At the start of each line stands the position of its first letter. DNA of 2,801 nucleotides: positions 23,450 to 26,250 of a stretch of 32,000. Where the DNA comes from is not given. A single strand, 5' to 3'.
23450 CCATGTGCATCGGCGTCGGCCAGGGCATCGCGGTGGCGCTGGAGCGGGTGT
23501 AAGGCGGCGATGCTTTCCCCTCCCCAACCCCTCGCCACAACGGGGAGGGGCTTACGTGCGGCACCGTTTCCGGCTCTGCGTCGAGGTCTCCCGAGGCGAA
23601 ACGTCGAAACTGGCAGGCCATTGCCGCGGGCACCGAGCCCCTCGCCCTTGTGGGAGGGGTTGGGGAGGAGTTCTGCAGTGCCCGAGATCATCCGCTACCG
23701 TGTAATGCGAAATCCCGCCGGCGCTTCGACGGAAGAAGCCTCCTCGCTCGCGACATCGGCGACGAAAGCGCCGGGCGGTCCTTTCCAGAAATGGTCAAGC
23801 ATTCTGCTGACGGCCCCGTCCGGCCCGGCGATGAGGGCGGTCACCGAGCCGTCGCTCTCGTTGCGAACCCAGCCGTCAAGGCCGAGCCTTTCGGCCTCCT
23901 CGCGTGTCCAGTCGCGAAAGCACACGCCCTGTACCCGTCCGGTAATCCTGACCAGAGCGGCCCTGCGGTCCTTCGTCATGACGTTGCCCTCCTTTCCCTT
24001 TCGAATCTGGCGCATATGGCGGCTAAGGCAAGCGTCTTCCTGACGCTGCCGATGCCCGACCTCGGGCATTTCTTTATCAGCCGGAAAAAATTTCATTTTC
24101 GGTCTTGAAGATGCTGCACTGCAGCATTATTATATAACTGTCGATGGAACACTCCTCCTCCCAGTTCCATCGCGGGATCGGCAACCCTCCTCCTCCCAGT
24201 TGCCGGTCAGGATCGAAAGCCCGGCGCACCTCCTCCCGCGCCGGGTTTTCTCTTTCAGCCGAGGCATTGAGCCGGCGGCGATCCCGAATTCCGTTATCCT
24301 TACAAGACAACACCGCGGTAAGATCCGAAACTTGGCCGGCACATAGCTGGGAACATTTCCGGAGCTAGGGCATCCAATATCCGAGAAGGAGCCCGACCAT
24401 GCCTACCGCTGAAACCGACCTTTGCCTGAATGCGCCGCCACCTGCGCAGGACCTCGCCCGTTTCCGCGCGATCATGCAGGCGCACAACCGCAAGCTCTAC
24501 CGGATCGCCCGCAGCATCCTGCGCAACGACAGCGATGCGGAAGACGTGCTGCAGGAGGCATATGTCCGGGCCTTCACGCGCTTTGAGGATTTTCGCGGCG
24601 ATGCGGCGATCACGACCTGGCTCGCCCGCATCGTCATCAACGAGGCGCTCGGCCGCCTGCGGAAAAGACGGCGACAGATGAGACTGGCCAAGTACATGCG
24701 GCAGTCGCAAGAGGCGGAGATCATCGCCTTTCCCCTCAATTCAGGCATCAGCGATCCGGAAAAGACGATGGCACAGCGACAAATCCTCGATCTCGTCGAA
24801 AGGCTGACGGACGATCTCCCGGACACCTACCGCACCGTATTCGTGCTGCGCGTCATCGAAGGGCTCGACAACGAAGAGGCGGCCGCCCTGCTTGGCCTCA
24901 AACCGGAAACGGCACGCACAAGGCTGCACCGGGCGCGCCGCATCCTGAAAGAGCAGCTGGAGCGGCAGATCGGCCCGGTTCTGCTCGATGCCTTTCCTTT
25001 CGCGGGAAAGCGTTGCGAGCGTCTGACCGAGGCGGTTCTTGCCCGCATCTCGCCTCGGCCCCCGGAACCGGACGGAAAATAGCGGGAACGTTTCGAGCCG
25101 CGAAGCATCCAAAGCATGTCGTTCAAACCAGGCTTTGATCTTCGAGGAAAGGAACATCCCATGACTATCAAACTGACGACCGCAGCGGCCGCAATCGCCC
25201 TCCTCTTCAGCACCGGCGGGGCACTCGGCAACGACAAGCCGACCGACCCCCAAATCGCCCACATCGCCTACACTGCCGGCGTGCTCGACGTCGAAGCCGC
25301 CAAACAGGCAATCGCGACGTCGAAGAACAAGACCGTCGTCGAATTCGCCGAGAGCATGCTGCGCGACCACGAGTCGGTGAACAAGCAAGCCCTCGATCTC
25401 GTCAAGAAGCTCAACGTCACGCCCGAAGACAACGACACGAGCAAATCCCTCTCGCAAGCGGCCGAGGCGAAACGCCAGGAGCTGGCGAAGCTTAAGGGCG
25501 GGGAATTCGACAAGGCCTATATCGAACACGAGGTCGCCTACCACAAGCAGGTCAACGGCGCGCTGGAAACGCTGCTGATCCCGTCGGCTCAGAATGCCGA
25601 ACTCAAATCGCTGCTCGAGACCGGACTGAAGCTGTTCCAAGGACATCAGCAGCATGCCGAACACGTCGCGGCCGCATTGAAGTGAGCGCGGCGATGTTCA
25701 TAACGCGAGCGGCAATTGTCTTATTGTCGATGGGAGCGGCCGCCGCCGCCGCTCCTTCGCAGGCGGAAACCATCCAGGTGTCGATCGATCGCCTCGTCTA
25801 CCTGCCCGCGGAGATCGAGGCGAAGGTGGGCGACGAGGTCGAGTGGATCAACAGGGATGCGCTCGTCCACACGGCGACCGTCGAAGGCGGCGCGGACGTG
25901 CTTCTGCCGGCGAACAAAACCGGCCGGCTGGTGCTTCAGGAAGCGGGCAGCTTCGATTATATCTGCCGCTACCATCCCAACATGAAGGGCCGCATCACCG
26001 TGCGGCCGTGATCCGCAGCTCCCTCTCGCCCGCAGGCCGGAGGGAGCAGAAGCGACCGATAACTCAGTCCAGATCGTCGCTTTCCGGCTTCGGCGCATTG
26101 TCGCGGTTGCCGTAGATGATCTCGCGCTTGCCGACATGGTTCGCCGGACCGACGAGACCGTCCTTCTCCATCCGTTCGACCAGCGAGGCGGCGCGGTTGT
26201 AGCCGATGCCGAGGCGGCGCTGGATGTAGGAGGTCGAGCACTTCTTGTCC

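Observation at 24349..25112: The same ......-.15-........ promoter motif precedes both the ECF sigma gene and the DUF4142-cupredoxin genes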

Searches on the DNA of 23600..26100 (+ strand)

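Call 15: search_dna_similar(query=window:23600-26100:+, collection=plasmids, mode=near, max_rows=30, rows=spread)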
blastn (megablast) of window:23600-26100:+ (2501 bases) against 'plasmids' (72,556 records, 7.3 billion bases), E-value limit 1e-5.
Records with a match: 90; places in all: 90; records where one place covers at least 80% of the query: 68.
Best place of each record, by identity: >=99% 37; 95-99% 10; 90-95% 4; 80-90% 28; 60-80% 11.
By first word of the organism name: Sinorhizobium 78; Rhizobium 7; Aminobacter 3; Ensifer 1; Phyllobacterium 1.
By predicted mobility (MOB-suite, as given by PLSDB): mobilizable 57; non-mobilizable 21; conjugative 12.
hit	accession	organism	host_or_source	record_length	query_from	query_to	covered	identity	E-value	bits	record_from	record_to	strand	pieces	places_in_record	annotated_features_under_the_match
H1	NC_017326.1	Sinorhizobium meliloti SM11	-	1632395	1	2501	100%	100.0%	0e+0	4619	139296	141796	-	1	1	none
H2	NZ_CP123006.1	Sinorhizobium meliloti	Medicago sativa,cell culture,nodules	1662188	1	2501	100%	100.0%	0e+0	4619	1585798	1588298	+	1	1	none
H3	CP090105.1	Sinorhizobium meliloti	Medicago,Cell culture,Plant nodule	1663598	1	2501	100%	99.8%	0e+0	4597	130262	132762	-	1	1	RNA polymerase sigma factor | DUF4142 domain-containing protein | acylphosphatase | cupredoxin family copper-binding protein | DNA translocase FtsK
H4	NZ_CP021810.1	Sinorhizobium meliloti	Medicago sativa,Single Cell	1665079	1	2501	100%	99.8%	0e+0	4591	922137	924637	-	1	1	none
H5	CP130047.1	Sinorhizobium meliloti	Medicago,Cell culture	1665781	1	2501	100%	99.8%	0e+0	4588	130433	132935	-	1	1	RNA polymerase sigma factor | DUF4142 domain-containing protein | acylphosphatase | cupredoxin family copper-binding protein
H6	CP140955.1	Sinorhizobium meliloti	Medicago lupulina,whole organism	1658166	1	2501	100%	99.7%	0e+0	4580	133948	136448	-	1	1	RNA polymerase sigma factor | DUF4142 domain-containing protein | cupredoxin family copper-binding protein | acylphosphatase | DNA translocase FtsK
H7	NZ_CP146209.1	Sinorhizobium meliloti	-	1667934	1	2501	100%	99.5%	0e+0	4553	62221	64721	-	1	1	none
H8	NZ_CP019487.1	Sinorhizobium meliloti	alfalfa,single cell,nitrogen fixing ...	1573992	1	2501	100%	99.2%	0e+0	4486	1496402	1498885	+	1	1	none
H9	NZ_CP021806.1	Sinorhizobium meliloti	Medicago truncatula,Single Cell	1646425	1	2501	100%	99.1%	0e+0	4490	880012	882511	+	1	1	none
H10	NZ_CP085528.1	Sinorhizobium meliloti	Medicago,cell culture,lupulina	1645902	1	2501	100%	99.1%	0e+0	4490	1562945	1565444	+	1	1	none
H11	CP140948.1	Sinorhizobium meliloti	Medicago lupulina,whole organism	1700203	1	2501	100%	99.1%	0e+0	4490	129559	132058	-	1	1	RNA polymerase sigma factor | DUF4142 domain-containing protein | cupredoxin family copper-binding protein | acylphosphatase | DNA translocase FtsK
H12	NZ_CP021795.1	Sinorhizobium meliloti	Medicago sativa,Single Cell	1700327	1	2501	100%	99.0%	0e+0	4479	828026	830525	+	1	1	none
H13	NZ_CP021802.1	Sinorhizobium meliloti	Medicago sativa,Single Cell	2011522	1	2501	100%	99.0%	0e+0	4473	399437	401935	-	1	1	none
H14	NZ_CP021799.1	Sinorhizobium meliloti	Medicago sativa,Single Cell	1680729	1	2501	100%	98.7%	0e+0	4442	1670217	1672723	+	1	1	none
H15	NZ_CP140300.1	Sinorhizobium kummerowiae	Kummerowia stipulacea,Pure culture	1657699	1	2501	100%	97.8%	0e+0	4322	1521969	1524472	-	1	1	none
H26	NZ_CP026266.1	Aminobacter sp. MSH1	bacterial isolate,soil from courtyard ...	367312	1633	2074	18%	79.6%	9e-82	313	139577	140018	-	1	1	DUF4142 domain-containing protein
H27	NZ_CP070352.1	Ensifer sp. PDNC004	cell culture,Plastic debris in ...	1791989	1643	2070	17%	78.0%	3e-67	265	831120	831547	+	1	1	none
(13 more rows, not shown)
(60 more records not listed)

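Call 50: get_annotated_region(hit=H26, flank=3500)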
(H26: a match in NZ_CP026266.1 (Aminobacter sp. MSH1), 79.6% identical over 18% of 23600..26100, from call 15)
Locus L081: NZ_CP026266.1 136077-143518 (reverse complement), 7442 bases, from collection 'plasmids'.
description: Aminobacter sp. MSH1 plasmid pAM01, complete sequence
organism: Aminobacter sp. MSH1 (NCBI taxid 374606)
taxonomy: Bacteria; Pseudomonadota; Alphaproteobacteria; Hyphomicrobiales; Phyllobacteriaceae; Aminobacter; Aminobacter sp. MSH1
host: -; source: bacterial isolate,soil from courtyard of a former plant nursery located above a BAM-contaminated aquifer; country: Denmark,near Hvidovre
typing (MOB-suite, as given by PLSDB): non-mobilizable
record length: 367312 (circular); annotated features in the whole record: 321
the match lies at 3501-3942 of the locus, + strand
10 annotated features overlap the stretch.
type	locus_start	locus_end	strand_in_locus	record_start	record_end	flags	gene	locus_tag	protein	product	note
CDS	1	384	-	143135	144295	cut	-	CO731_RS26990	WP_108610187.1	enolase C-terminal domain-like protein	-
CDS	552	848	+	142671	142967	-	-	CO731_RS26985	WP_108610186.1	hypothetical protein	-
CDS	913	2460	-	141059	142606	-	-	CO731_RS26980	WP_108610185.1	FAD-dependent oxidoreductase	-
CDS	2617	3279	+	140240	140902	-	folE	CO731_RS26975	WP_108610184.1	GTP cyclohydrolase I FolE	GO:0042559 - pteridine-containing compound biosynthetic process [Evidence IEA]; GO:0046654 - tetrahydrofolate ...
CDS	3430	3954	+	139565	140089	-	-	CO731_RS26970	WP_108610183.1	DUF4142 domain-containing protein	-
CDS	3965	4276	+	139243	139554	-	-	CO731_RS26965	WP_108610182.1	cupredoxin family copper-binding protein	-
CDS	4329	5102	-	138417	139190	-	-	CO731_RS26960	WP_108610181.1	SDR family NAD(P)-dependent oxidoreductase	-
CDS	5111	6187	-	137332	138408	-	-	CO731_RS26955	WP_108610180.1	hypothetical protein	-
CDS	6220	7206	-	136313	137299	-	-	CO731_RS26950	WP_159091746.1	ABC transporter substrate-binding protein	-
CDS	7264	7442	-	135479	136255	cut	-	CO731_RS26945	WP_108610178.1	ABC transporter permease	-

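Call 51: get_annotated_region(hit=H27, flank=3500)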
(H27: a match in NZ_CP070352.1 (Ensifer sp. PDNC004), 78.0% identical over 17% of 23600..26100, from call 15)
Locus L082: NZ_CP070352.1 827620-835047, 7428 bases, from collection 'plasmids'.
description: Ensifer sp. PDNC004 plasmid unnamed_1, complete sequence
organism: Ensifer sp. PDNC004 (NCBI taxid 2811423)
taxonomy: Bacteria; Pseudomonadota; Alphaproteobacteria; Hyphomicrobiales; Rhizobiaceae; Ensifer; Ensifer sp. PDNC004
host: -; source: cell culture,Plastic debris in land/lake environment; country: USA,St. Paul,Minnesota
typing (MOB-suite, as given by PLSDB): non-mobilizable
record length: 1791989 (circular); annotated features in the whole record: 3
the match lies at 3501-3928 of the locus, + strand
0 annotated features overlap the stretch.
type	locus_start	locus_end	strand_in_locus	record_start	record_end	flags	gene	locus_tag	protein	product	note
